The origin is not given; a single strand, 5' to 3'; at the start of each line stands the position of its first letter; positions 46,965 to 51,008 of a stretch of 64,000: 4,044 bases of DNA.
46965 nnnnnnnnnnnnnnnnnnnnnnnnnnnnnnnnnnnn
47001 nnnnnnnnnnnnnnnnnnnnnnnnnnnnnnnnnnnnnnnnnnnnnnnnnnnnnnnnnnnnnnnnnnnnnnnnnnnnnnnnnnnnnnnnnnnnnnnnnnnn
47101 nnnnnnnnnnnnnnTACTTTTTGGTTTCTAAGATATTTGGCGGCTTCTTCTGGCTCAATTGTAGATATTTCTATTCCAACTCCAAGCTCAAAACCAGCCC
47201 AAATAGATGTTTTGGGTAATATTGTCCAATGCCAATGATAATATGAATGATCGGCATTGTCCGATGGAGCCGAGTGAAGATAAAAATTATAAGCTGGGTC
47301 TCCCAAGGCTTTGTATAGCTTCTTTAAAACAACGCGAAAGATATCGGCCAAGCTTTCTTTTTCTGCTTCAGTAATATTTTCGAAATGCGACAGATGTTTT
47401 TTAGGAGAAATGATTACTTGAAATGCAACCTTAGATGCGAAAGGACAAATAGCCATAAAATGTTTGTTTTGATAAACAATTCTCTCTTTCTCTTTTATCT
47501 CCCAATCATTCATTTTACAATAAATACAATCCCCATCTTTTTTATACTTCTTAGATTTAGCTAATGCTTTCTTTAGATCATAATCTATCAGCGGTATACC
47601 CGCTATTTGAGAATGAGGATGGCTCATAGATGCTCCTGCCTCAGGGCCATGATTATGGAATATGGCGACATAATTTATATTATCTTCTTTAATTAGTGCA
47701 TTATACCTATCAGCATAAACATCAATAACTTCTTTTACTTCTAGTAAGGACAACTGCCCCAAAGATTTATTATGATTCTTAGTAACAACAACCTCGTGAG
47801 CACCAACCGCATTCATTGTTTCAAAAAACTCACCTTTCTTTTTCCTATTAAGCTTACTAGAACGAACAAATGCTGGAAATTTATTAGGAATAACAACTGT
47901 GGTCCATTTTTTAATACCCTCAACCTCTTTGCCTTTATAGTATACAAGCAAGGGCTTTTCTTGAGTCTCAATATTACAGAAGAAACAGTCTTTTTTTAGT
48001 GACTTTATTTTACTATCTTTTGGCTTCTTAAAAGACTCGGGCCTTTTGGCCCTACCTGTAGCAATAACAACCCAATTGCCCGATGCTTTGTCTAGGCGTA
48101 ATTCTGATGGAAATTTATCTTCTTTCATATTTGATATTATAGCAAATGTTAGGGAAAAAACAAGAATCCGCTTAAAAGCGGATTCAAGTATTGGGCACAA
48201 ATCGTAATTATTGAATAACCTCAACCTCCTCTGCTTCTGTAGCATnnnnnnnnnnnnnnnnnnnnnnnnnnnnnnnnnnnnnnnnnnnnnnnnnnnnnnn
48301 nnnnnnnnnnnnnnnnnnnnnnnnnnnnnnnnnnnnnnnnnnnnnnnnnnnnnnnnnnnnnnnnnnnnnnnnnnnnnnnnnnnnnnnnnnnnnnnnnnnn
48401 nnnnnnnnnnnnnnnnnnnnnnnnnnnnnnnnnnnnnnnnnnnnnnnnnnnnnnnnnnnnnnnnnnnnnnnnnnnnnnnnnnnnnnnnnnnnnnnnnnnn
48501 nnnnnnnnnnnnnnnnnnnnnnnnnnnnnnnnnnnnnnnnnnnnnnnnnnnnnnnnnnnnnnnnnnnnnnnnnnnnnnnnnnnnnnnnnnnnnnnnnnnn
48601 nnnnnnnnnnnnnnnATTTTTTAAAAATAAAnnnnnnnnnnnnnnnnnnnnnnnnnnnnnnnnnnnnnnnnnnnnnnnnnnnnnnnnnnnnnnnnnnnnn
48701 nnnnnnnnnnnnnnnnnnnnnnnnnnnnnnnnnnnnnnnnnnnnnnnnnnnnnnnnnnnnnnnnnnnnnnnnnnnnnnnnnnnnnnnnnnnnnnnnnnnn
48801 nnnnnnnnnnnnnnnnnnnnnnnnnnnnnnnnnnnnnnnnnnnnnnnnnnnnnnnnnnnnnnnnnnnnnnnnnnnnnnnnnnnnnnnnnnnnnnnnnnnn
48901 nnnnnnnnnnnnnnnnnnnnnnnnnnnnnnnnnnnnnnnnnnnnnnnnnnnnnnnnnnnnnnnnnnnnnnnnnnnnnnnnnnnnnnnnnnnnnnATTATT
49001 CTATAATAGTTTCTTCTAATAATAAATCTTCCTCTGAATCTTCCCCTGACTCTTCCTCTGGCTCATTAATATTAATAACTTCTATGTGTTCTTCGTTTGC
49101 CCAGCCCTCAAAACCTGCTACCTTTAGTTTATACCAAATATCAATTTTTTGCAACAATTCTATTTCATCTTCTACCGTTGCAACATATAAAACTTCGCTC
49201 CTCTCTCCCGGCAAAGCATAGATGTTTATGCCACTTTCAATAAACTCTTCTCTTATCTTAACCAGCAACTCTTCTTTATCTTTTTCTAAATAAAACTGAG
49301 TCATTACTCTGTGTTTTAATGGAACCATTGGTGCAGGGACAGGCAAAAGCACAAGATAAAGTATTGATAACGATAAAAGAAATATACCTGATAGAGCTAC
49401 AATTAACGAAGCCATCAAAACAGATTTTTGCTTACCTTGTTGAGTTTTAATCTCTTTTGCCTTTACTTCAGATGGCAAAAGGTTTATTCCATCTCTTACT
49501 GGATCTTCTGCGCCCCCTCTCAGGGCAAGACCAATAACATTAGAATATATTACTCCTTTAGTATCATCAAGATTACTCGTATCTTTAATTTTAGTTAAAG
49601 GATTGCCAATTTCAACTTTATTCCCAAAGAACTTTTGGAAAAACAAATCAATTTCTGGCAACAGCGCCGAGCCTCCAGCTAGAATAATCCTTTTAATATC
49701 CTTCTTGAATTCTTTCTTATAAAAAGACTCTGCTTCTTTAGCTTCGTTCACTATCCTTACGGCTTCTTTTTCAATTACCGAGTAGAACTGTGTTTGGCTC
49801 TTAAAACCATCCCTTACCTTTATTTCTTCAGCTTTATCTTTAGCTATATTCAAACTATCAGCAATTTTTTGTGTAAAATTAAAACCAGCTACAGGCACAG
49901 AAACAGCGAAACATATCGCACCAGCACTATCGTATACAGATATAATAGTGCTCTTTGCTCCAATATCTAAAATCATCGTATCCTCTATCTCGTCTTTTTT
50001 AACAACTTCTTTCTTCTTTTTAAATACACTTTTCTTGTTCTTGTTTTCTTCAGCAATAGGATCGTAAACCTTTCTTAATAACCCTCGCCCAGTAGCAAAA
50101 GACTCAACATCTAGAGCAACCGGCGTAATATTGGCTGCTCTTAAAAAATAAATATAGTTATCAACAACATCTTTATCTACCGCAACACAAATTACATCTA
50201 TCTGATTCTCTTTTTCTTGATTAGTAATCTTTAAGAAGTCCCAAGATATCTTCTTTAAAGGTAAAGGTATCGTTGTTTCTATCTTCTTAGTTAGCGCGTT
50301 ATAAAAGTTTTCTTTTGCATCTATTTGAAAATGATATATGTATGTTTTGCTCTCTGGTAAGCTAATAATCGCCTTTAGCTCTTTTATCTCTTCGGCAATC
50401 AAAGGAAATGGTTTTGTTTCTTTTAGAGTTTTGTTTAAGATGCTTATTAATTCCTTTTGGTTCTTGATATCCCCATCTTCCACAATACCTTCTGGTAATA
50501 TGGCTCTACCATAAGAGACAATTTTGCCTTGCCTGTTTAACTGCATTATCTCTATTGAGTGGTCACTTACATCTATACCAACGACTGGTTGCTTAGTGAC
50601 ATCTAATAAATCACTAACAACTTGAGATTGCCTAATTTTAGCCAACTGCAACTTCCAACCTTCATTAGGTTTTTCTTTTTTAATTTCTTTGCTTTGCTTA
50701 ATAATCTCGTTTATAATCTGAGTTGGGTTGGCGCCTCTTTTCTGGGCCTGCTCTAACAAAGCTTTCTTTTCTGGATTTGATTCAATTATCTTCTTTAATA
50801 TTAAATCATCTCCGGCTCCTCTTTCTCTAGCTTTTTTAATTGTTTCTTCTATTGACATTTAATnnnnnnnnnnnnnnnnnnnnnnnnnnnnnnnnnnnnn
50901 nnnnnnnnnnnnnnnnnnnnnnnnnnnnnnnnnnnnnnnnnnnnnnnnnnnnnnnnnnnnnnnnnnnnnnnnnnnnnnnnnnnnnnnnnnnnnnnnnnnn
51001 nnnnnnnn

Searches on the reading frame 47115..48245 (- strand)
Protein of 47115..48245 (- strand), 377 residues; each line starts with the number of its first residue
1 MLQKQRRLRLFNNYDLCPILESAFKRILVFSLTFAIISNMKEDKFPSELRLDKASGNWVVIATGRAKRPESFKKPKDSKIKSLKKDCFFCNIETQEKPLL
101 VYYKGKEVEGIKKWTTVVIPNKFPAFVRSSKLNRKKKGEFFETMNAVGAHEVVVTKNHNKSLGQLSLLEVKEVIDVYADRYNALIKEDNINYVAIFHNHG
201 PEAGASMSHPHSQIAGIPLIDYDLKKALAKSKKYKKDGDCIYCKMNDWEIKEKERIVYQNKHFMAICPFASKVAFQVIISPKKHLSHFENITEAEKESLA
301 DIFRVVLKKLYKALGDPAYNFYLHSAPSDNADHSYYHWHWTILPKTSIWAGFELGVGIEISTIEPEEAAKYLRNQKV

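Call 51: search_protein_families(library=pfam, proteins=[window:47115-48245:-], max_evalue=0.00001)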
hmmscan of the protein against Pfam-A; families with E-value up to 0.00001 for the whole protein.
window:47115-48245:- (377 aa): 6 families
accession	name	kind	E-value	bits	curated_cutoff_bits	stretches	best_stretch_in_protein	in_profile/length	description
PF01087.27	GalP_UDP_transf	-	7.4e-18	66.1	22.1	1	45-214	10-177/184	Galactose-1-phosphate uridyl transferase, N-terminal domain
PF16268.10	DUF4921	-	7.7e-13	48.6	28.5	1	148-368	168-389/425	Domain of unknown function (DUF4921)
PF02744.22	GalP_UDP_tr_C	-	8.1e-11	42.4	29.2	1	238-341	13-118/165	Galactose-1-phosphate uridyl transferase, C-terminal domain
PF01230.28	HIT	-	3e-08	34.6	21.5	0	253-346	5-96/98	HIT domain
PF16285.10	DUF4931_N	-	3.5e-07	30.8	24.1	1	148-217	52-121/124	Domain of unknown function (DUF4931) N-terminal domain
PF11969.13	DcpS_C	-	7.4e-07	30.1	24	1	240-340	2-97/114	Scavenger mRNA decapping enzyme C-term binding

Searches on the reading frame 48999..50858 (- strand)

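Call 51: search_protein_families(library=pfam, proteins=[window:48999-50858:-], max_evalue=0.00001)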
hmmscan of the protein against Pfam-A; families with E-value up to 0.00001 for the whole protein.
window:48999-50858:- (620 aa): 3 families
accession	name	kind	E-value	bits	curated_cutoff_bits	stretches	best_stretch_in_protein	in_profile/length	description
PF11104.14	PilM_2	-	2.7e-29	102.6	27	1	94-447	1-338/340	Type IV pilus assembly protein PilM;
PF14450.12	FtsA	-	1.9e-13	51.3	31.8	1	296-430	2-114/127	Cell division protein FtsA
PF06723.19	MreB_Mbl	-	2.2e-08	33.8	27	0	291-349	144-207/327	MreB/Mbl protein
